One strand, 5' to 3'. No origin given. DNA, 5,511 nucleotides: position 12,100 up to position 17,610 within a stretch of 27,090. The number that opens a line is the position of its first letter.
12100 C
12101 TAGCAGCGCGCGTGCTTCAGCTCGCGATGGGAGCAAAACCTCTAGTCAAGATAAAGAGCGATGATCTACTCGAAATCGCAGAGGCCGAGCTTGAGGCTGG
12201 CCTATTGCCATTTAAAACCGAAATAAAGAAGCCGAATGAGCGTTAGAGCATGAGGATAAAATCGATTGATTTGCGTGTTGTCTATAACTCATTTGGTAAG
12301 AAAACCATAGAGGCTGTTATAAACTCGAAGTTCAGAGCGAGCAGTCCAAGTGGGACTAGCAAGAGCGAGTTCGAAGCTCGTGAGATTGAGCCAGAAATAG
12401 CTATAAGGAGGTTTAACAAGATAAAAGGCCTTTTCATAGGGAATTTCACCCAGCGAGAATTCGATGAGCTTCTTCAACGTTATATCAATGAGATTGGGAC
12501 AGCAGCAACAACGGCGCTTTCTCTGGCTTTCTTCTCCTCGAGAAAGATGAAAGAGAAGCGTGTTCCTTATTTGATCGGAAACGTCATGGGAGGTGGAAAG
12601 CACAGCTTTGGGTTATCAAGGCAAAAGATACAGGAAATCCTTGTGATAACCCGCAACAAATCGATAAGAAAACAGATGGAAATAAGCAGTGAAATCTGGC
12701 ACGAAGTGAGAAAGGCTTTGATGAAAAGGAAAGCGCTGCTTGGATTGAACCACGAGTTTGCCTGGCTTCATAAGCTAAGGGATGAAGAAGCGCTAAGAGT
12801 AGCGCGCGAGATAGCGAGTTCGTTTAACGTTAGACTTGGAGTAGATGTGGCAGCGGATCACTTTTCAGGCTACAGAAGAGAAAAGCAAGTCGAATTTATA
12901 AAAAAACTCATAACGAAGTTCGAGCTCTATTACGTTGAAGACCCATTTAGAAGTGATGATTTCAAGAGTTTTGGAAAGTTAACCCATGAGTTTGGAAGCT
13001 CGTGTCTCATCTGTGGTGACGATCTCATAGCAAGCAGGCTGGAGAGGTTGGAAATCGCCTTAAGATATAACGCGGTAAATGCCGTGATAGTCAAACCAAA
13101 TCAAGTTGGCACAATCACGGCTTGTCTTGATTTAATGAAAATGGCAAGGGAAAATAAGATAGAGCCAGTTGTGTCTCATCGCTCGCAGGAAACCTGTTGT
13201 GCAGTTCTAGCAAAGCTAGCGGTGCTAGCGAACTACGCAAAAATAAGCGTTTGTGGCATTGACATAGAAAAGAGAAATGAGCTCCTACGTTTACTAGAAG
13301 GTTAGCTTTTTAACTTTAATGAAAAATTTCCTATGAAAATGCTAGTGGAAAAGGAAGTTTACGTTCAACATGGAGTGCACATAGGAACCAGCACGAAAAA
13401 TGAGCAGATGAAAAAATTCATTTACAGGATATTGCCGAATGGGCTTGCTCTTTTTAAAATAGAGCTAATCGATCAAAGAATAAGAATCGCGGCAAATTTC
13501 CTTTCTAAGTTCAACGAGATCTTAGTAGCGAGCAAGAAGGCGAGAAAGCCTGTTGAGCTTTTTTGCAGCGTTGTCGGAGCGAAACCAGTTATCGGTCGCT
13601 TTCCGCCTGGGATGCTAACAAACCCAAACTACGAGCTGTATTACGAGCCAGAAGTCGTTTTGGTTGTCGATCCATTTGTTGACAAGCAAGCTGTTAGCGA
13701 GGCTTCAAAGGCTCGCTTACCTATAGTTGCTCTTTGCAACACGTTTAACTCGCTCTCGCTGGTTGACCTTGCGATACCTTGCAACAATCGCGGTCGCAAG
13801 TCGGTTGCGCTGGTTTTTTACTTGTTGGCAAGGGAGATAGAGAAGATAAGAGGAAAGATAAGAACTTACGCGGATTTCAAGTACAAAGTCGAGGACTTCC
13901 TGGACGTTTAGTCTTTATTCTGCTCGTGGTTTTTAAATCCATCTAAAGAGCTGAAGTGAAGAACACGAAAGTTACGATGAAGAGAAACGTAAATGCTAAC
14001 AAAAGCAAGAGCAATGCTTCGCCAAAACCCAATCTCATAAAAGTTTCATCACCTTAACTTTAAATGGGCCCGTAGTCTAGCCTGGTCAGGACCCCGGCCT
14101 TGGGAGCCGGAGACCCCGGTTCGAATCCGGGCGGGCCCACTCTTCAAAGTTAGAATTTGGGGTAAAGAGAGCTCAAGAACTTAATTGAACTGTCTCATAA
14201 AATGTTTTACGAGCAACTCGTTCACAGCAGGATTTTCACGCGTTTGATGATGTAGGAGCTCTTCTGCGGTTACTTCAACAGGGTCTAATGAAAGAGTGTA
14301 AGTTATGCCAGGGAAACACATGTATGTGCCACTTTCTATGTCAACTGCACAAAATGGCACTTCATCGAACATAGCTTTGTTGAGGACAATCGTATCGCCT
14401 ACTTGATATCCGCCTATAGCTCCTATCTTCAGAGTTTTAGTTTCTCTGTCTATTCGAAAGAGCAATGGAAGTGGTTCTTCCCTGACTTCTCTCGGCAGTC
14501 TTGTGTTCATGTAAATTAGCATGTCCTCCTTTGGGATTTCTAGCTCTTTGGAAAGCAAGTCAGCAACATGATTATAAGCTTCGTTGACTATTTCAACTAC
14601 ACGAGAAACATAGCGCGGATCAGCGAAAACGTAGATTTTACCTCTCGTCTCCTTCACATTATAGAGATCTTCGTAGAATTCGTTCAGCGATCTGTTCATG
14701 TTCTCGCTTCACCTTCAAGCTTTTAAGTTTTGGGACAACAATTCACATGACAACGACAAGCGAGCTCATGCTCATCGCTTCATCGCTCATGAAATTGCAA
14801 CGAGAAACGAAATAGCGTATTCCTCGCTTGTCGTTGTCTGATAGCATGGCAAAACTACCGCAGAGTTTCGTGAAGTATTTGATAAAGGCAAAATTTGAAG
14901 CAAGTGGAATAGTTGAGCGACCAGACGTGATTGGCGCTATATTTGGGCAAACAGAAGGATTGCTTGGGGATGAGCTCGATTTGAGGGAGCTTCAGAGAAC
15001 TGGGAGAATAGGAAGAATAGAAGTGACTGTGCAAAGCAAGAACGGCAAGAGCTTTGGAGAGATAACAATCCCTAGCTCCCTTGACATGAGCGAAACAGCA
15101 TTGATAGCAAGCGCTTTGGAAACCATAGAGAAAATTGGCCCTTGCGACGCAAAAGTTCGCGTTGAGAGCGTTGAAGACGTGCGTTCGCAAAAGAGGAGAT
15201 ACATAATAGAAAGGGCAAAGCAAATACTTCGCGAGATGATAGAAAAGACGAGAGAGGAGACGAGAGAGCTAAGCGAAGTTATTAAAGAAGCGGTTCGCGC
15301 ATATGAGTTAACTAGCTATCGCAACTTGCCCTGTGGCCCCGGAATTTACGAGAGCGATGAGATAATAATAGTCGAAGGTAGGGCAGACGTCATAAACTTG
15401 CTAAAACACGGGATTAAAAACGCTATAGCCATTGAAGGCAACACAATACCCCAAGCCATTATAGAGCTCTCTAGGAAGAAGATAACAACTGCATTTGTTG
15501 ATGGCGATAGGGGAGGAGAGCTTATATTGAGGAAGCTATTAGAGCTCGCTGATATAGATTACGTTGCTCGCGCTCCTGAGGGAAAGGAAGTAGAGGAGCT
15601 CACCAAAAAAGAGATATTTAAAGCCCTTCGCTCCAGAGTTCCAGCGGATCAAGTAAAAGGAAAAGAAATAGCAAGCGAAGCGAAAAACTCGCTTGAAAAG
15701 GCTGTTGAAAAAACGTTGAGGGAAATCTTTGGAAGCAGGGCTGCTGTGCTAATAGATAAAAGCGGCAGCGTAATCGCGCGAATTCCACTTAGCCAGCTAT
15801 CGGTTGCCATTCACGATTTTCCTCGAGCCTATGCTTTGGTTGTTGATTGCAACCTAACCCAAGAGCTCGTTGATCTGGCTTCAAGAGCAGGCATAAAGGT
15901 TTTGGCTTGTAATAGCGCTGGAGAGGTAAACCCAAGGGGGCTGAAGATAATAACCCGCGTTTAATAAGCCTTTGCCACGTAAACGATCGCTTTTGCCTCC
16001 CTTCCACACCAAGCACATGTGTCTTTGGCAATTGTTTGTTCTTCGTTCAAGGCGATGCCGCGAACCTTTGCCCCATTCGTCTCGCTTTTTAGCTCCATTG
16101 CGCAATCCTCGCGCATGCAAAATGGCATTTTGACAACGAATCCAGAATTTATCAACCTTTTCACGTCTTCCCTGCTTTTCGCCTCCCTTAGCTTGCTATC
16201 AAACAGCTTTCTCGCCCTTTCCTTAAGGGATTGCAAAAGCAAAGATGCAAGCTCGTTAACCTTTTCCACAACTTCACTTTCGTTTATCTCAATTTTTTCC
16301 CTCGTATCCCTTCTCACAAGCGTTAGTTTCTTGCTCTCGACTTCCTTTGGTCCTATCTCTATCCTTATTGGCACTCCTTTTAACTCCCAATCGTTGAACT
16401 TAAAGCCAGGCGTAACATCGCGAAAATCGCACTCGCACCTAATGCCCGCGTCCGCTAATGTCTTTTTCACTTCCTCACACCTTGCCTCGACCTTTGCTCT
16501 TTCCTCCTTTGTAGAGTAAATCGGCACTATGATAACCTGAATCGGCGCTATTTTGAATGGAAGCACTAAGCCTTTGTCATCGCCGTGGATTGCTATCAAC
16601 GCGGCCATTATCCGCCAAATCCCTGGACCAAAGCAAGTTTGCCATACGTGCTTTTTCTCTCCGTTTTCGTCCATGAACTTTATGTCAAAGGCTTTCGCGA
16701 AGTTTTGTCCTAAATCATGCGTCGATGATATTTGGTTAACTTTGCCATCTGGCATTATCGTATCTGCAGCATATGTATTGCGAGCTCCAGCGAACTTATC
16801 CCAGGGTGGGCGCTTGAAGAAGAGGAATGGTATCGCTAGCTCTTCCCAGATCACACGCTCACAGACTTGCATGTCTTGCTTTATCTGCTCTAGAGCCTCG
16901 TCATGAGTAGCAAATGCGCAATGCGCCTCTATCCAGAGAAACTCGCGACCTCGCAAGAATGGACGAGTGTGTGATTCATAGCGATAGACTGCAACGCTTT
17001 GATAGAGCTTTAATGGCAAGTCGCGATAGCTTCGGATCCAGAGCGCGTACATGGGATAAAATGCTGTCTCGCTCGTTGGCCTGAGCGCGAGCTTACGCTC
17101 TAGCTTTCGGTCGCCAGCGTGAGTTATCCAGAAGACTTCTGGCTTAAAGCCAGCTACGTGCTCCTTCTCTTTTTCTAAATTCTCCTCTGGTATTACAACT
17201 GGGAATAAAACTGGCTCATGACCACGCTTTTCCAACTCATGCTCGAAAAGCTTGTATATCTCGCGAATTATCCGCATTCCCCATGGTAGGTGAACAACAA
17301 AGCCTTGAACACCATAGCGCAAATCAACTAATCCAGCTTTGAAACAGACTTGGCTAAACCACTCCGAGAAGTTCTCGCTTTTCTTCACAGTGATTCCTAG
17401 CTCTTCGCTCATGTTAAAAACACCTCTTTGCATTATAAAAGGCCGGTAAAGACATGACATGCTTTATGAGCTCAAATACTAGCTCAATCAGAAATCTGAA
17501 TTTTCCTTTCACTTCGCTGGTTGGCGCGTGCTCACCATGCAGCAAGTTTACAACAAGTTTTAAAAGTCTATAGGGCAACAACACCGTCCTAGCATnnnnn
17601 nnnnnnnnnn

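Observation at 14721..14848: Candidate structured leader RNA of dnaG closed by a perfect 16-bp stem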

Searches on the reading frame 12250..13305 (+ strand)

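Call 15: search_protein_families(library=pfam, proteins=[window:12250-13305:+], max_evalue=0.01)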
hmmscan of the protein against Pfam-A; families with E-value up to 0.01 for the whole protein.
window:12250-13305:+ (351 aa): 3 families
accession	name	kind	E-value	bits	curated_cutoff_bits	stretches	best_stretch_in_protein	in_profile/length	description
PF00113.28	Enolase_C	-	3e-29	102.7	21.5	1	209-348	134-277/296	Enolase, C-terminal TIM barrel domain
PF13378.12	MR_MLE_C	-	5.6e-13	49.5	29.4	1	183-330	32-172/219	Enolase C-terminal domain-like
PF03952.21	Enolase_N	-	9.2e-06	26.3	35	1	3-48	1-50/131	Enolase, N-terminal domain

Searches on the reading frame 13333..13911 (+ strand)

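Call 15: search_protein_families(library=pfam, proteins=[window:13333-13911:+], max_evalue=0.01)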
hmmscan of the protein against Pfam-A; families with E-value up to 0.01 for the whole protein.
window:13333-13911:+ (192 aa): 1 family
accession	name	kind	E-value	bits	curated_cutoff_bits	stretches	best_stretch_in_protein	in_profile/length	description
PF00318.25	Ribosomal_S2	-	3.9e-18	65.9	26.1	2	104-170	148-214/216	Ribosomal protein S2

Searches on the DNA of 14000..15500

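Call 4: search_rna_families(source=window, start=14000, end=15500, threshold=evalue, max_evalue=10, show_alignments=3)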
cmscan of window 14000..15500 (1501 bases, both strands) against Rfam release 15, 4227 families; matches with E-value up to 10: 3.
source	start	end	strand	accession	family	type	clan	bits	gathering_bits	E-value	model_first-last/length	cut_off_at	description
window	14066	14139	+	RF00005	tRNA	Gene; tRNA;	CL00001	66.6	29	6.4e-14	1-71/71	no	tRNA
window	14096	14138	+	RF01684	mascRNA-menRNA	Gene;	-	19.6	42.5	0.62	1-56/56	no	MALAT1-associated small cytoplasmic RNA/MEN beta RNA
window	14064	14157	+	RF02435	SpF41_sRNA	Gene; sRNA;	-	18.1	52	9.4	1-105/105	no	Streptococcus sRNA SpF41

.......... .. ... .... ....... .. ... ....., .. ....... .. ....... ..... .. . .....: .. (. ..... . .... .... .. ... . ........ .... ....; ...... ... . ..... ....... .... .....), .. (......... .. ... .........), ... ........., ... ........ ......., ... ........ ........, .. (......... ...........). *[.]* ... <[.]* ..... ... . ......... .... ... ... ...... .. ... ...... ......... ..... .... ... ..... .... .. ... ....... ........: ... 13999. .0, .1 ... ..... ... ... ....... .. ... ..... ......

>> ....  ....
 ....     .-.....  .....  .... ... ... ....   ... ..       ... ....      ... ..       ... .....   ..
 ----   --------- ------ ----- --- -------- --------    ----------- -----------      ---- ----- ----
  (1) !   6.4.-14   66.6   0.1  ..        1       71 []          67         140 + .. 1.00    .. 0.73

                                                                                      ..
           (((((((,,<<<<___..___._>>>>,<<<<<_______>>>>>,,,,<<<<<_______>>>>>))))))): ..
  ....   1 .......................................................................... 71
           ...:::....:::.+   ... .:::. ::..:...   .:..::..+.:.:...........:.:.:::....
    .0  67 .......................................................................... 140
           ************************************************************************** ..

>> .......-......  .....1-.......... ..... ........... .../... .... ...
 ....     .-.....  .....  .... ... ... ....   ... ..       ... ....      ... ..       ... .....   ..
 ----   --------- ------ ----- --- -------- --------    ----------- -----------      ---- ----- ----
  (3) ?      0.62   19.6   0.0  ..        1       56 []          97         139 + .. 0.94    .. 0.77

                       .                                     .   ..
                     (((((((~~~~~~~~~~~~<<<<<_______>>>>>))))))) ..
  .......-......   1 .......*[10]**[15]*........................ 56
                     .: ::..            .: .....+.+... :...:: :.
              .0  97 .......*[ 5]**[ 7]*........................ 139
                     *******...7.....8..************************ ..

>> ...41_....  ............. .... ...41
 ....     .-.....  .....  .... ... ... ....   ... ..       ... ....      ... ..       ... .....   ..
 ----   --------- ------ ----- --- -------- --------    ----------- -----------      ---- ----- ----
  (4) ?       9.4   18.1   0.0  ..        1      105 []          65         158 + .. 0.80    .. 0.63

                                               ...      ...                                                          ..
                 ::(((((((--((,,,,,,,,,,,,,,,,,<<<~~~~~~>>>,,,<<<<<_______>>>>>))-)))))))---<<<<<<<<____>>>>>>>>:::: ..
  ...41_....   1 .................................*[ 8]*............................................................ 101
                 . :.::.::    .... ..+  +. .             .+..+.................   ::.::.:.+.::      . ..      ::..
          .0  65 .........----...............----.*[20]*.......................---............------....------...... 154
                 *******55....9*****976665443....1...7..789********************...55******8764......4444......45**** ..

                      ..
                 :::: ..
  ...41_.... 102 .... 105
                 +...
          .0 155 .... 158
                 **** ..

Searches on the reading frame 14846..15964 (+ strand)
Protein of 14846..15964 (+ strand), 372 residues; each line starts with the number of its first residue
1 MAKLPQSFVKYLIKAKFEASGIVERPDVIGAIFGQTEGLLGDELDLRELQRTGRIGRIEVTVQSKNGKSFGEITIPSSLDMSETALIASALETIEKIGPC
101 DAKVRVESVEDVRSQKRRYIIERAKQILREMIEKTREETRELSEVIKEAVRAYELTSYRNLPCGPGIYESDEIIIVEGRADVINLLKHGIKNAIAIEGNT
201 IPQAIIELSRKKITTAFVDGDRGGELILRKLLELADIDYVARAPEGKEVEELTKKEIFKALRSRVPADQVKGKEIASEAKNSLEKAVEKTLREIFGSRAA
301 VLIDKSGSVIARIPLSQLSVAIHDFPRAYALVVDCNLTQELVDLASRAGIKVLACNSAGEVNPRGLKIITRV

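Call 15: search_protein_families(library=pfam, proteins=[window:14846-15964:+], max_evalue=0.01)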
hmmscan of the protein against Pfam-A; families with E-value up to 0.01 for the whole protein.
window:14846-15964:+ (372 aa): 3 families
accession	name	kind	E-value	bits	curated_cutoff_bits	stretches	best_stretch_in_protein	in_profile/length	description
PF13662.12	Toprim_4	-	7.6e-10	39.3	25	1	171-233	1-72/85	Toprim domain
PF01751.28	Toprim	-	2.5e-08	34.4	23.1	1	172-250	1-94/96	Toprim domain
PF13155.12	Toprim_2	-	1.6e-06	28.8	22.1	1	174-251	1-86/88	Toprim-like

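Call 29: find_related_loci(query=window:14846-15964:+, collection=metagenome_contigs, flank=1500)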
Query window:14846-15964:+ (372 aa) in metagenome_contigs; peptide patterns used: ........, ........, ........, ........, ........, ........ (x = any residue, [..] = any of these).
600 stretches matched a pattern (row limit reached: there are more); 351 encode a relative of the query (tblastn E <= 1e-3); the best 80 are kept; 80 distinct loci.
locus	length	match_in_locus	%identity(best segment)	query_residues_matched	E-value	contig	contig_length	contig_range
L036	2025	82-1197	100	1-372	0e+0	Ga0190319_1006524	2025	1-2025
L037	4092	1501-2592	63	1-351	3e-143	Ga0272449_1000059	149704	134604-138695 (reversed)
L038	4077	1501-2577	63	1-345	5e-141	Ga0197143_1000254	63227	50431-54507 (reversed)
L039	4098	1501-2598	59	1-354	6e-138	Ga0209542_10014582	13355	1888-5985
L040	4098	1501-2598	59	1-354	6e-138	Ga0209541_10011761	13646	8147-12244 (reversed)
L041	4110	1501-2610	59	1-353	1e-137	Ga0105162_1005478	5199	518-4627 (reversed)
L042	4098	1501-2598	60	1-355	2e-136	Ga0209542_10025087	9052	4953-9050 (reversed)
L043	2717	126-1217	60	1-354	1e-138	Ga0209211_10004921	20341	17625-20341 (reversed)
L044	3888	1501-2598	60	1-355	9e-137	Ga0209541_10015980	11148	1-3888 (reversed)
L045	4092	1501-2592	60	1-354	3e-136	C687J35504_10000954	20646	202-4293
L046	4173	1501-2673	53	1-370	6e-134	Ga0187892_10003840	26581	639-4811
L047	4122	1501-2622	53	1-353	2e-132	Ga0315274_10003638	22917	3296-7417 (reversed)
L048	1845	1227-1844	100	1-206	1e-141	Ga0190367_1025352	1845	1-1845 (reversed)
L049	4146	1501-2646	59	1-369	1e-130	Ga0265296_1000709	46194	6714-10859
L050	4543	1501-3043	53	1-371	4e-130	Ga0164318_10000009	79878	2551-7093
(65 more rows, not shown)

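Call 55: find_related_loci(query=window:14846-15964:+, collection=genome_contigs, flank=400)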
Query window:14846-15964:+ (372 aa) in genome_contigs; peptide patterns used: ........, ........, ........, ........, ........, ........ (x = any residue, [..] = any of these).
463 stretches matched a pattern; 304 encode a relative of the query (tblastn E <= 1e-3); the best 80 are kept; 80 distinct loci.
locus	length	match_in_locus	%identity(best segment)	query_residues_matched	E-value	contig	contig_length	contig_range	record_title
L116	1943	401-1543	66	1-370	2e-164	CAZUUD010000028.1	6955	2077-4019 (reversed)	MAG TPA_asm: uncultured archaeon isolate SRP141552_co1_148 genome assembly, contig: NODE_5542_length_6955_cov_34.847971,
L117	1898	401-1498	59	1-354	9e-140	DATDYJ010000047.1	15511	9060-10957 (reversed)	MAG TPA_asm: archaeon isolate SMAG_U8162 k141_1527097, whole genome shotgun sequence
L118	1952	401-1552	57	1-370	3e-138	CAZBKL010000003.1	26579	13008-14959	MAG TPA_asm: uncultured archaeon isolate binchicken_co91_465 genome assembly, contig: NODE_1903_length_26579_cov_5.80285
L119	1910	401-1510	59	1-353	2e-138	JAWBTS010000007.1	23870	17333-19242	MAG: Candidatus Aenigmatarchaeota archaeon isolate JZ-1_201709_bins_49 JZ-1_201709_bins_49_scaffold_7, whole genome shot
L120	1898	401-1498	60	1-355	1e-140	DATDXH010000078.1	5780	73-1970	MAG TPA_asm: archaeon isolate SMAG_U8133 k141_2251875, whole genome shotgun sequence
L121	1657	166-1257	60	1-354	2e-141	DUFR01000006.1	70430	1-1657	MAG TPA_asm: Candidatus Aenigmatarchaeota archaeon isolate UBA10154 contig_12680, whole genome shotgun sequence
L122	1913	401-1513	58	1-353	2e-136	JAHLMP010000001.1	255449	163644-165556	MAG: Candidatus Aenigmatarchaeota archaeon isolate DRTY-6_2_bin_201 NODE_1_length_255449_cov_52.1743, whole genome shotg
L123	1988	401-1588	52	1-370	1e-134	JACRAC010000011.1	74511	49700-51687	MAG: Candidatus Aenigmatarchaeota archaeon isolate NC_groundwater_1583_Pr3_B-0.1um_32_43 SR-2_scaffold_141_536961, whole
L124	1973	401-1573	52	1-370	8e-136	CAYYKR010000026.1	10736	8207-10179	MAG TPA_asm: uncultured archaeon isolate binchicken_co164_23 genome assembly, contig: NODE_1919_length_10736_cov_26.2458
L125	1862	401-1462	57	1-354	4e-134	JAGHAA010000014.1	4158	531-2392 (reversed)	MAG: Candidatus Aenigmatarchaeota archaeon isolate AUK218 PB_MBMC_172_c_000000000017, whole genome shotgun sequence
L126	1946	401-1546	59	1-369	6e-132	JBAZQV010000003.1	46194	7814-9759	MAG: Candidatus Aenigmatarchaeota archaeon isolate SO_2017_SWC_7 scaffold_725_c1_LP-4_2017, whole genome shotgun sequenc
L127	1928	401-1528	55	1-360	9e-133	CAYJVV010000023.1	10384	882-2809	MAG TPA_asm: uncultured archaeon isolate ERP125453_co1_326 genome assembly, contig: NODE_7484_length_10384_cov_5.063414,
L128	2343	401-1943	53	1-371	2e-131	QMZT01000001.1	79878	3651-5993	MAG: Candidatus Aenigmatarchaeota archaeon isolate B55_G9 B55_Guay9_scaffold_00009, whole genome shotgun sequence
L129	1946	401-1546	56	1-371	2e-132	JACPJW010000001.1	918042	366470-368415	MAG: Candidatus Aenigmatarchaeota archaeon isolate NC_groundwater_478_Ag_S-0.1um_47_21 S35_SO-1_scaffold_71026, whole ge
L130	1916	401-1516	53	1-360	3e-130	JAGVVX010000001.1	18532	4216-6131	MAG: Candidatus Aenigmatarchaeota archaeon isolate RIFCSPHIGHO2_01_FULL_AR5_44_11 rifcsphigho2_01_scaffold_6366, whole g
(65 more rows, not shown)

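Call 64: search_protein_families(library=ncbifam, proteins=[window:14846-15964:+], max_evalue=0.001)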
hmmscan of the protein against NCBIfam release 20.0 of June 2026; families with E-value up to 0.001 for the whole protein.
window:14846-15964:+ (372 aa): 3 families
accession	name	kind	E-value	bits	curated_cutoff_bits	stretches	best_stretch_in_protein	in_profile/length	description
NF003108.1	PRK04031.1-1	equivalog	5.4e-143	477.2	300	2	10-282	1-275/419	DNA primase DnaG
TIGR01391.1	dnaG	equivalog_domain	1.3e-08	34.2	283.6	1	167-267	253-359/414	DNA primase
TIGR00334.1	5S_RNA_mat_M5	equivalog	0.00011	22.4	110.65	1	171-278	3-122/174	ribonuclease M5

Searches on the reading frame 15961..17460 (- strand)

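Call 15: search_protein_families(library=pfam, proteins=[window:15961-17460:-], max_evalue=0.01)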
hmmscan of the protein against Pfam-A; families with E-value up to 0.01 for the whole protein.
window:15961-17460:- (499 aa): 4 families
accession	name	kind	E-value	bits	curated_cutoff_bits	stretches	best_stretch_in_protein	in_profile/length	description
PF00587.30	tRNA-synt_2b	-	2e-31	109.8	29.3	1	118-291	5-178/179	tRNA synthetase class II core domain (G, H, P, S and T)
PF03129.25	HGTP_anticodon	-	1.3e-23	83.4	21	1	308-403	1-93/94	Anticodon binding domain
PF09180.16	ProRS-C_1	-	5.1e-15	55.8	31.5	1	431-499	2-71/71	Prolyl-tRNA synthetase, C-terminal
PF01280.26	Ribosomal_L19e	-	0.0031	17.8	25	1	423-446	29-52/53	Ribosomal protein L19e, N-terminal domain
